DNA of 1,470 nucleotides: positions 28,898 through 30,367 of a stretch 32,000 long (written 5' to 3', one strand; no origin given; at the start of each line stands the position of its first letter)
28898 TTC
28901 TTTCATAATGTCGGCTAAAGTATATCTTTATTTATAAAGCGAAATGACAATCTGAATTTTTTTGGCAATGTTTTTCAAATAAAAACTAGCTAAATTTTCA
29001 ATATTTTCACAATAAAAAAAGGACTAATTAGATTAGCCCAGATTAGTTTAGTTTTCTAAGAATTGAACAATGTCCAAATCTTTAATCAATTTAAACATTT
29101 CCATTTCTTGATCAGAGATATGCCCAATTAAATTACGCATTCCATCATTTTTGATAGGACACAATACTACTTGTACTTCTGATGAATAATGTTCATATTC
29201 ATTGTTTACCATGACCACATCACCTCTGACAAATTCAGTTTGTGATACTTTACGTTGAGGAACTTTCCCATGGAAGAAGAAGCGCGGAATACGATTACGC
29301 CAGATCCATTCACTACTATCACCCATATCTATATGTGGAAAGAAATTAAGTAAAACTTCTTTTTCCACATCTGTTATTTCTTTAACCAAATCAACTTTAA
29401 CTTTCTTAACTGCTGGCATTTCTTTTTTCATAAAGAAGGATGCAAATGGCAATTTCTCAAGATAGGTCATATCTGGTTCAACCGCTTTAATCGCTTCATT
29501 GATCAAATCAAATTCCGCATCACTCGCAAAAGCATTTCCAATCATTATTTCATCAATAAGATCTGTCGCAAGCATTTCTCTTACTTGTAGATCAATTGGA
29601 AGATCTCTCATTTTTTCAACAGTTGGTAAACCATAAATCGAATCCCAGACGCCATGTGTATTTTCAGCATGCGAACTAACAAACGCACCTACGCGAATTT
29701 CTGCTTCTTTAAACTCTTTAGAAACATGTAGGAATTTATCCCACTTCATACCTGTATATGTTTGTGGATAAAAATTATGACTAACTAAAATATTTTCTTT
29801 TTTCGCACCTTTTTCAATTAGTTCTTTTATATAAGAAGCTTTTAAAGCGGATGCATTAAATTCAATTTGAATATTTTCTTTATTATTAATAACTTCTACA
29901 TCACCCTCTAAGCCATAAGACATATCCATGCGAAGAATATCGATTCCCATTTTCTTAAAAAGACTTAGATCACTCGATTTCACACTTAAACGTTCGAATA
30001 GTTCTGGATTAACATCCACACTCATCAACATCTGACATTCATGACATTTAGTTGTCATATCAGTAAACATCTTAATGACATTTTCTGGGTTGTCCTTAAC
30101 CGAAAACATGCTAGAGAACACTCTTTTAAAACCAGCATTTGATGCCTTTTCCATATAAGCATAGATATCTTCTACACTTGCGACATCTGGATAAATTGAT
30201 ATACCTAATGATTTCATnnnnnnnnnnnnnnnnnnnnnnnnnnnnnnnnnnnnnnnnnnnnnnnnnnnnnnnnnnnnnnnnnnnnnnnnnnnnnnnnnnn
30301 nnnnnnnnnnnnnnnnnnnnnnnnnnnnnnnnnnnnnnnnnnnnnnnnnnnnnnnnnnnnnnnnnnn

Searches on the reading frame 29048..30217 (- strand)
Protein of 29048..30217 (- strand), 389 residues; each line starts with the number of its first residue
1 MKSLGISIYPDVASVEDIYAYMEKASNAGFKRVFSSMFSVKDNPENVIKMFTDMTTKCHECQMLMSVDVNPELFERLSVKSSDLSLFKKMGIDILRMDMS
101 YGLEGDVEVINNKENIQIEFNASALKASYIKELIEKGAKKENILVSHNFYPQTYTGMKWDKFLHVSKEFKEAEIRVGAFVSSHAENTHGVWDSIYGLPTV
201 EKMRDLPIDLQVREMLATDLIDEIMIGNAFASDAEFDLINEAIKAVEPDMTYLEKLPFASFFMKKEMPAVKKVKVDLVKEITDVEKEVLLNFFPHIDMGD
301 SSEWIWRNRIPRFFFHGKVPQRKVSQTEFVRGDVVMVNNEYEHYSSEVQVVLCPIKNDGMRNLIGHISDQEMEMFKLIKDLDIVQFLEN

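Call 53: search_protein_families(library=pfam, proteins=[window:29048-30217:-], max_evalue=0.00001)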
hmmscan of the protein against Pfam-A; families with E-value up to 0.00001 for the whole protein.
window:29048-30217:- (389 aa): 2 families
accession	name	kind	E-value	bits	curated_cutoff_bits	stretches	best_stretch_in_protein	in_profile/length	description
PF19200.6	MupG_N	-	1.5e-73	247.7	24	1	4-239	1-235/237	6-phospho-N-acetylmuramidase, N-terminal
PF05913.16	MupG_C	-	3.3e-20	72.9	24.4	1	273-385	3-114/116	6-phospho-N-acetylmuramidase, C-terminal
